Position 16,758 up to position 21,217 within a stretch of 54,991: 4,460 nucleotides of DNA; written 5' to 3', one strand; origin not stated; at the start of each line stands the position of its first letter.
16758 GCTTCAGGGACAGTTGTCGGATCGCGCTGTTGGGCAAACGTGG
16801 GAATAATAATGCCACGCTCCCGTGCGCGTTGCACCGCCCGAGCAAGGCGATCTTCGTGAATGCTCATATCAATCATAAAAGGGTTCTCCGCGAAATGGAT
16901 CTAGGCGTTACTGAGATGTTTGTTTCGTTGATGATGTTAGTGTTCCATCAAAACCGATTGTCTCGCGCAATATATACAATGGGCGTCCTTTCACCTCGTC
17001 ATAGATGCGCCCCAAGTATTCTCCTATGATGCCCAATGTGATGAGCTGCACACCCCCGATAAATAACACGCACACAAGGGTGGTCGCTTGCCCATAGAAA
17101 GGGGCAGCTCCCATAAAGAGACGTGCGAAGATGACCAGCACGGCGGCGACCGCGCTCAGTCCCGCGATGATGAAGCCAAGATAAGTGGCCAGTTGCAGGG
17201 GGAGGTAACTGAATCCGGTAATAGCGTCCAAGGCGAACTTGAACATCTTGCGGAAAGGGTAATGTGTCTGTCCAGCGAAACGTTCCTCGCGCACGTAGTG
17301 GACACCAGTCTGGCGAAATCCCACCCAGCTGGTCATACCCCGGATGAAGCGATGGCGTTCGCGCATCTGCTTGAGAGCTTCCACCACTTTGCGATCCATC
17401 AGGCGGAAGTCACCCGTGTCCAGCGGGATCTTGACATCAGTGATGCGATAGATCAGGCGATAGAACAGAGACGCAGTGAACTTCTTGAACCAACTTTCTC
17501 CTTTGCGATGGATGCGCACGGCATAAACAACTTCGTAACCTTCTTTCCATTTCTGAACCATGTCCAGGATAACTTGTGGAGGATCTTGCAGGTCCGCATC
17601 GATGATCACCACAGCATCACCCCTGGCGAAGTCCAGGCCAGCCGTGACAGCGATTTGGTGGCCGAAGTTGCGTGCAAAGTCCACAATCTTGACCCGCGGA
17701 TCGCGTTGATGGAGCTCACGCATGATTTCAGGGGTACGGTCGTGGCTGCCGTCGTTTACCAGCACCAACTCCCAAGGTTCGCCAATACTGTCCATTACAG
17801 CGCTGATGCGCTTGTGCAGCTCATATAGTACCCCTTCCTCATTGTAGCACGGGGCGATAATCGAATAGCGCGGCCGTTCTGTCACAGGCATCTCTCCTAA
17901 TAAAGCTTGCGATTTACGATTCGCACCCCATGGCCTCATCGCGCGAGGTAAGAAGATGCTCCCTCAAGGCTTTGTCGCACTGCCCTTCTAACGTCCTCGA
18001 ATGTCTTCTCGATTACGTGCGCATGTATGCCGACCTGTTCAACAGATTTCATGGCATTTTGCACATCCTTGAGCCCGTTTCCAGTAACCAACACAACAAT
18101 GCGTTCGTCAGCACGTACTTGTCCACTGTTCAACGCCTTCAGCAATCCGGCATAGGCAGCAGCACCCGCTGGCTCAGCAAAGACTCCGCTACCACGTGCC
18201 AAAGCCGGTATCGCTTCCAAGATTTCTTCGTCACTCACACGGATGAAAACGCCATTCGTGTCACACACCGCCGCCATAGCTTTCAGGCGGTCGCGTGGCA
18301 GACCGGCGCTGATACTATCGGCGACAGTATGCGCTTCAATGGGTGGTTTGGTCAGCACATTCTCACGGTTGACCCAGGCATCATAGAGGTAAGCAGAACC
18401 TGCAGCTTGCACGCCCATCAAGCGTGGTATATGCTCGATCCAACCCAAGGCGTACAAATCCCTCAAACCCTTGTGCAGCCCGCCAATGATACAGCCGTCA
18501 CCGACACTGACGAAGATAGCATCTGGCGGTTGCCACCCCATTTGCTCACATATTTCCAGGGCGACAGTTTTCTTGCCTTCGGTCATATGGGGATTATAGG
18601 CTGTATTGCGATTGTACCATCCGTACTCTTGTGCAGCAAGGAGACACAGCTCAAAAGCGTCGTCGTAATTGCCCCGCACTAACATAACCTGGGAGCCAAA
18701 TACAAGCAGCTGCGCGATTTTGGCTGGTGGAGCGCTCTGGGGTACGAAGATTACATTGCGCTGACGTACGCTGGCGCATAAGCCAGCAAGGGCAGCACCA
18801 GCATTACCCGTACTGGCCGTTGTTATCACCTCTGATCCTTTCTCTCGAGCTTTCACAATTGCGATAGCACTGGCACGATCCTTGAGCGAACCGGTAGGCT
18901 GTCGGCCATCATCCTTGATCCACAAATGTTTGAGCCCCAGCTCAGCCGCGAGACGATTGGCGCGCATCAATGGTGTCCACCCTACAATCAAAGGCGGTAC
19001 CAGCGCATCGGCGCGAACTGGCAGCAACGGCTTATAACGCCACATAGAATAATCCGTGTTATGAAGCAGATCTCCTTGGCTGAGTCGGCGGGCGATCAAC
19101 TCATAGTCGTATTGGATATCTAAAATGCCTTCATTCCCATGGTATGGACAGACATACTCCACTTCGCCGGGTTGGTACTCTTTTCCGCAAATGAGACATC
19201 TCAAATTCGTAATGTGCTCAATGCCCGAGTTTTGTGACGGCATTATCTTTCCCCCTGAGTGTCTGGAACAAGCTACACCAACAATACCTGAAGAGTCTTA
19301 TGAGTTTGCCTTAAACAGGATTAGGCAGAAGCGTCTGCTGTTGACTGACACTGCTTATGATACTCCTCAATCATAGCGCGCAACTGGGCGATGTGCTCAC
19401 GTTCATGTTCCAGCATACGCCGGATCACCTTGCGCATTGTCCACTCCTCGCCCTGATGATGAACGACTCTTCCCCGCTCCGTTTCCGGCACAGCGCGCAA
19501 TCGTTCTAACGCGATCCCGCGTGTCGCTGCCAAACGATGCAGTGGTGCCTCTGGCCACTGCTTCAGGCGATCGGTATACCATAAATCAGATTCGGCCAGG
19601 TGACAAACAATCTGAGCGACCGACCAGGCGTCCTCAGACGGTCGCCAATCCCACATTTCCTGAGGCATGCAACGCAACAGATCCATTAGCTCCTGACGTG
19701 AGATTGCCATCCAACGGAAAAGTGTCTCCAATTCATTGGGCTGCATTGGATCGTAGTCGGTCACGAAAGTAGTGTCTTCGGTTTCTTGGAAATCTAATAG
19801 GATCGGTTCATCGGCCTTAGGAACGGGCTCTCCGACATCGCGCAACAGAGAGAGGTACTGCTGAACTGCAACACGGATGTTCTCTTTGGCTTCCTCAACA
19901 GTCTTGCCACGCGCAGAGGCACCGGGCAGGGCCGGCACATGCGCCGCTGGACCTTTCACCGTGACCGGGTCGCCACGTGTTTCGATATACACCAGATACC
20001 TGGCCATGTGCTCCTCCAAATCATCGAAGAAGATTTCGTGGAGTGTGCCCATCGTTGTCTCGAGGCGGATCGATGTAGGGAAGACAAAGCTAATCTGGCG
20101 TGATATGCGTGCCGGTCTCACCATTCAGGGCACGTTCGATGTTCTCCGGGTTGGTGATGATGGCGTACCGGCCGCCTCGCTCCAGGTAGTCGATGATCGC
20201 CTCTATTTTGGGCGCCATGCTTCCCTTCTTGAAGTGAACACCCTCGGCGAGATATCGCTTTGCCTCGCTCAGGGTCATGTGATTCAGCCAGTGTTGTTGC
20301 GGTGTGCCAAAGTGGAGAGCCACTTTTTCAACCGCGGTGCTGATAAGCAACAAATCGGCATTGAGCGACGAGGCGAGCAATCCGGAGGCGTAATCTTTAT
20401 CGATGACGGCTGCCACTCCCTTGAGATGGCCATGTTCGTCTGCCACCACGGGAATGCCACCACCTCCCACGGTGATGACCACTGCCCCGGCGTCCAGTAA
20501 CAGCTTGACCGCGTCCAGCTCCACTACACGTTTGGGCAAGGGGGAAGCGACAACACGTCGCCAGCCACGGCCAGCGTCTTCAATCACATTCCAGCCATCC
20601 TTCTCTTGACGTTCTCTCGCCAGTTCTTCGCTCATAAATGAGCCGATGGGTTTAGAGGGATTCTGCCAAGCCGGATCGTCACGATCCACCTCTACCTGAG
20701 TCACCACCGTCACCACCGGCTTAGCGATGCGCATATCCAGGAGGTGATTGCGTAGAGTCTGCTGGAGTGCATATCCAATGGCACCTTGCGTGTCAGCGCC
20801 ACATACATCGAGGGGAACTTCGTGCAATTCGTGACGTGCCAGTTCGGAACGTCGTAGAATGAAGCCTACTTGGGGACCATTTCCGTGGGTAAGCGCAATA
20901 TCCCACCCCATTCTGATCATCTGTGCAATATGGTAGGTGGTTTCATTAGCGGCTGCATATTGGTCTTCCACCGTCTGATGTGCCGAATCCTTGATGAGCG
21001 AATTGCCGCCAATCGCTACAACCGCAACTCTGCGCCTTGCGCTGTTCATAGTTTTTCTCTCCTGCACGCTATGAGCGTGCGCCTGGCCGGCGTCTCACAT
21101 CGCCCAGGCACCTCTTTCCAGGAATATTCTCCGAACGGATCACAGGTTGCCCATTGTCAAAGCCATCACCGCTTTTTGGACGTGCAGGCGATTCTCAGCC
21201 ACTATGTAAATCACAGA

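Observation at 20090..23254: Two tandem knotted-type carbamoyltransferase paralogs translationally coupled and followed by carbamate kinase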

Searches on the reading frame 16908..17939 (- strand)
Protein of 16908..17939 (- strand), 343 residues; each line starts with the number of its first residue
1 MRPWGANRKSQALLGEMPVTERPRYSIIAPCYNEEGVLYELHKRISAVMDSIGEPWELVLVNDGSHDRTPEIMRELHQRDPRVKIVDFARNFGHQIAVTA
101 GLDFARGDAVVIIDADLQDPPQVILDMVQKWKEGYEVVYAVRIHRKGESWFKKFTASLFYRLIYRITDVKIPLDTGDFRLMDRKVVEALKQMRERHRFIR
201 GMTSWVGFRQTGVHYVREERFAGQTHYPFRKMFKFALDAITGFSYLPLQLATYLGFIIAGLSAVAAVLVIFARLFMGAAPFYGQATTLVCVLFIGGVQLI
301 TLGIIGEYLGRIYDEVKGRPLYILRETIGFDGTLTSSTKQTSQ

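Call 4: search_protein_families(library=ncbifam, proteins=[window:16908-17939:-])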
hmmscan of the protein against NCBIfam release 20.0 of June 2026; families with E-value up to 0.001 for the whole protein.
window:16908-17939:- (343 aa): 18 families
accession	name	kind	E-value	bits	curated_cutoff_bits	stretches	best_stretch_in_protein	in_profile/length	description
NF047588.1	GlcsyltransPgfSStrep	equivalog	2.8e-84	283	500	1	26-327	4-305/308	glycosyltransferase PgfS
NF007986.1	PRK10714.1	equivalog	1.6e-57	194.9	529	1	24-328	7-312/316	undecaprenyl-phosphate 4-deoxy-4-formamido-L-arabinose transferase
TIGR03937.1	PgaC_IcaA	equivalog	1.2e-17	64.1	422.3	1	14-132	36-151/407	poly-beta-1,6-N-acetyl-D-glucosamine synthase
NF047683.1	TeichurnBiosyTuaG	equivalog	1.7e-13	50.8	400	1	21-118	4-98/252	teichuronic acid biosynthesis protein TuaG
NF007482.0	PRK10073.1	equivalog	6.8e-12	45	423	1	22-119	5-98/334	glycosyltransferase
TIGR04283.1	glyco_like_mftF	equivalog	5.6e-10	39.2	182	1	26-158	2-124/221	TIGR04283 family arsenosugar biosynthesis glycosyltransferase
NF050050.1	ProtGlycPglI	equivalog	1e-09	38.2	500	1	23-147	2-124/306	GalNAc(5)-diNAcBac-PP-undecaprenol beta-1,3-glucosyltransferase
TIGR04242.1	nodulat_NodC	equivalog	3e-09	36.3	550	1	17-133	42-158/395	chitooligosaccharide synthase NodC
NF041875.1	EPS_EpsD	equivalog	4.9e-09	36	370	1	26-145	2-118/325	exopolysaccharide biosynthesis glycosyltransferase EpsD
NF058614.1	PPMAGASynPpgS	equivalog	3.9e-08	33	370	1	27-147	4-118/226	polyprenyl-phospho-N-acetylgalactosaminyl synthase PpgS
NF041391.1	DPhHxTase_Halo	equivalog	6e-08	31.9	375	1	31-168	3-132/213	dolichyl-phosphate hexose transferase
NF041394.1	GtaseAglG_Halo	equivalog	1.2e-06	28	440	1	37-146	14-122/304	glucosyl-dolichyl phosphate glucuronosyltransferase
NF045692.1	OglycostaseCruG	equivalog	4.6e-06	25.8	600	1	24-170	42-192/386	2'-O-glycosyltransferase CruG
TIGR03111.1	glyc2_xrt_Gpos1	hypoth_equivalog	8.4e-06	24.8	363.95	1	18-137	44-162/439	TIGR03111 family XrtG-associated glycosyltransferase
NF010496.0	PRK13915.1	equivalog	1.3e-05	24.4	262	1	23-126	31-137/307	glucosyl-3-phosphoglycerate synthase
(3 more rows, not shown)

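Call 5: search_protein_families(library=pfam, proteins=[window:16908-17939:-])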
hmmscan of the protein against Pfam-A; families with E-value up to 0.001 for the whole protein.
window:16908-17939:- (343 aa): 3 families
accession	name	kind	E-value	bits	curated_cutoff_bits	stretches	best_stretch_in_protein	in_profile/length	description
PF00535.33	Glycos_transf_2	-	3.1e-36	125.3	23.3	1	26-188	1-166/168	Glycosyl transferase family 2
PF13641.12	Glyco_tranf_2_3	-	2.5e-06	28.1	27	1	23-194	1-179/230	Glycosyltransferase like family 2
PF13506.12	Glyco_transf_21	-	1.9e-05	24.7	21.7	1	98-192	22-120/174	Glycosyl transferase family 21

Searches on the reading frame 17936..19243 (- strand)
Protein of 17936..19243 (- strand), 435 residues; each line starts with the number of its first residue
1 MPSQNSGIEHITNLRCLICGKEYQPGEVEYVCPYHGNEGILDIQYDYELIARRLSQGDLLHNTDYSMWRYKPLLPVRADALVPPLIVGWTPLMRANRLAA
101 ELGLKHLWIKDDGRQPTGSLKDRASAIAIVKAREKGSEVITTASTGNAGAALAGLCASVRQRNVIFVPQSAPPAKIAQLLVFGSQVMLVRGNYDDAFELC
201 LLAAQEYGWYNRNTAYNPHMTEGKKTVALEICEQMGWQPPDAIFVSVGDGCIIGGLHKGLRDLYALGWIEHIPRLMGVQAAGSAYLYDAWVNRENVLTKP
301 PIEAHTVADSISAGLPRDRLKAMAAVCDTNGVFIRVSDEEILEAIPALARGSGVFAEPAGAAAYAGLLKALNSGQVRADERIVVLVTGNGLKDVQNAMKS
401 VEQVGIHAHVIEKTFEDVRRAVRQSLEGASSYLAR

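Call 4: search_protein_families(library=ncbifam, proteins=[window:17936-19243:-])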
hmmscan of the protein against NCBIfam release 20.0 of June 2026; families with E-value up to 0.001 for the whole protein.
window:17936-19243:- (435 aa): 42 families (the best 25 are shown)
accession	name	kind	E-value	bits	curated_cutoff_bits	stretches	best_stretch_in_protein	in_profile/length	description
NF006050.0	PRK08197.1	equivalog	2.5e-90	303.2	303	1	10-401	5-392/406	threonine synthase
NF004170.0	PRK05638.1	equivalog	5.9e-61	206.3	421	1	14-399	2-364/442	threonine synthase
TIGR00260.1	thrC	equivalog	2.2e-57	194.8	167.1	1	67-393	1-338/340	threonine synthase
NF005035.0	PRK06450.1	equivalog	3.6e-48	164.1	301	1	104-392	64-336/338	threonine synthase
NF006205.0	PRK08329.1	equivalog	5.7e-47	160.4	358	1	14-392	2-345/347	threonine synthase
NF004996.0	PRK06381.1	equivalog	6.7e-47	160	266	1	88-389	14-317/319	threonine synthase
NF006094.0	PRK08246.1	subfamily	4.1e-36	124.9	331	1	88-389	22-302/310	serine/threonine dehydratase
TIGR03844.1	cysteate_syn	equivalog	8.2e-32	110.5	324.9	1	14-401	3-390/398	cysteate synthase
NF006390.0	PRK08639.1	equivalog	4.4e-30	105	421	1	86-399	22-322/418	threonine ammonia-lyase IlvA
TIGR01127.1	ilvA_1Cterm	equivalog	1.3e-27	96.7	378.75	1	90-395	1-289/380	threonine ammonia-lyase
NF005292.0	PRK06815.1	equivalog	1.1e-26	93.7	371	1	87-389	19-306/320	threonine/serine dehydratase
NF005680.0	PRK07476.1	equivalog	3.3e-25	88.7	413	1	88-393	22-313/326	hydroxyectoine utilization dehydratase EutB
TIGR01124.1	ilvA_2Cterm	equivalog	4.9e-23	81.5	411.3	1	90-390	18-305/499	threonine ammonia-lyase, biosynthetic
NF006674.0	PRK09224.1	subfamily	7.3e-23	81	577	1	90-389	26-312/508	threonine ammonia-lyase IlvA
TIGR02079.1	THD1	equivalog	8.3e-23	80.8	440.55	1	86-397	13-312/410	threonine ammonia-lyase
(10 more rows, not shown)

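Call 5: search_protein_families(library=pfam, proteins=[window:17936-19243:-])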
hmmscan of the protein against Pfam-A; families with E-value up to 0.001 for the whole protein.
window:17936-19243:- (435 aa): 1 family
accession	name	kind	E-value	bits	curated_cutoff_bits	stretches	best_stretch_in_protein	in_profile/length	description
PF00291.31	PALP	-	2.3e-76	257.4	35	1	86-388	4-295/295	Pyridoxal-phosphate dependent enzyme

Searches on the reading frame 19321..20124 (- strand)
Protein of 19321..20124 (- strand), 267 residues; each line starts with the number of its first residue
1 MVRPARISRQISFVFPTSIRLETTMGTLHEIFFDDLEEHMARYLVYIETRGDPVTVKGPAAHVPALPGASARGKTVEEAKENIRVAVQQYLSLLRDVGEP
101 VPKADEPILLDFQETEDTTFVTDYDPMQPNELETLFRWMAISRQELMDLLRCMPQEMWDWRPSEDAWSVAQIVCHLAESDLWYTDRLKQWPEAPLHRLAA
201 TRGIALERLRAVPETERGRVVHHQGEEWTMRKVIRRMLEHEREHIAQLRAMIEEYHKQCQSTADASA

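Call 4: search_protein_families(library=ncbifam, proteins=[window:19321-20124:-])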
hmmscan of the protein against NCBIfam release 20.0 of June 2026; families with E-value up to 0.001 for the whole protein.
window:19321-20124:- (267 aa): 1 family
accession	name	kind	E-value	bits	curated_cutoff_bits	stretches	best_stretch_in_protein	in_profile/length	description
NF009807.1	PRK13291.1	equivalog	0.00065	19.5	160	0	131-188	18-75/172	YfiT family bacillithiol transferase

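Call 5: search_protein_families(library=pfam, proteins=[window:19321-20124:-])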
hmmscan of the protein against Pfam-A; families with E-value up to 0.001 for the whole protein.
window:19321-20124:- (267 aa): 4 families
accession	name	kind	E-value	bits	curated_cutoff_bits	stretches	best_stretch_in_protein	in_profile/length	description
PF12867.12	DinB_2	-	1.6e-13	51.7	24.8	1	142-248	5-128/128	DinB superfamily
PF05163.17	DinB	-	9e-07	29.4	23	1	131-189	4-62/165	DinB family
PF15919.11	HicB_lk_antitox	-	8.8e-05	23.1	27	1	60-105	14-59/123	HicB_like antitoxin of bacterial toxin-antitoxin system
PF11716.13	MDMPI_N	-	0.00056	21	24.2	0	144-200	6-65/140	Mycothiol maleylpyruvate isomerase N-terminal domain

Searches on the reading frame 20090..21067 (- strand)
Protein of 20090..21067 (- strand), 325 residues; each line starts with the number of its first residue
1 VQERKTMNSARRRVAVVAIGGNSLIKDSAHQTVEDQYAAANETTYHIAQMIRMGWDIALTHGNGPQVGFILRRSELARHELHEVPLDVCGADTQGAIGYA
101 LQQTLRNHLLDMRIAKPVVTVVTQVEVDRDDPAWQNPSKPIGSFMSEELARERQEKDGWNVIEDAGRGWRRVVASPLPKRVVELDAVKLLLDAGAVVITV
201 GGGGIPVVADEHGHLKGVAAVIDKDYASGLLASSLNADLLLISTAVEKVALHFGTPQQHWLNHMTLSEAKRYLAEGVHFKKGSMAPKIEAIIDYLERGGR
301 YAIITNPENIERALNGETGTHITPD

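Call 4: search_protein_families(library=ncbifam, proteins=[window:20090-21067:-])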
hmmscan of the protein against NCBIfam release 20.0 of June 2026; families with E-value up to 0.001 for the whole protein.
window:20090-21067:- (325 aa): 6 families
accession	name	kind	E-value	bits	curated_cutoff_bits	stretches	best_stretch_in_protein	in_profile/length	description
NF009007.0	PRK12352.1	subfamily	4.9e-121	403.5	266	1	14-323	4-314/316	carbamate kinase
TIGR00746.1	arcC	equivalog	1.1e-109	366.2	358.25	1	15-323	3-308/309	carbamate kinase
NF009008.0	PRK12354.1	subfamily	3.2e-94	315.5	361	1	15-324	3-300/308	carbamate kinase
NF006926.0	PRK09411.1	equivalog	3.9e-72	243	416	1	15-323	4-296/297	carbamate kinase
TIGR00761.1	argB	equivalog_domain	1.2e-08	34.8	151.3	1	200-304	132-231/231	acetylglutamate kinase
NF010659.0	PRK14058.1-1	equivalog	9.7e-05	21.6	223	1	198-322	145-266/267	[LysW]-aminoadipate kinase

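Call 5: search_protein_families(library=pfam, proteins=[window:20090-21067:-])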
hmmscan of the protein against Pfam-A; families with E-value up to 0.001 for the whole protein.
window:20090-21067:- (325 aa): 1 family
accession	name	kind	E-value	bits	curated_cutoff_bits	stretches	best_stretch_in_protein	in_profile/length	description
PF00696.33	AA_kinase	-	6.9e-20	72.2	24.9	1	14-306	2-234/234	Amino acid kinase family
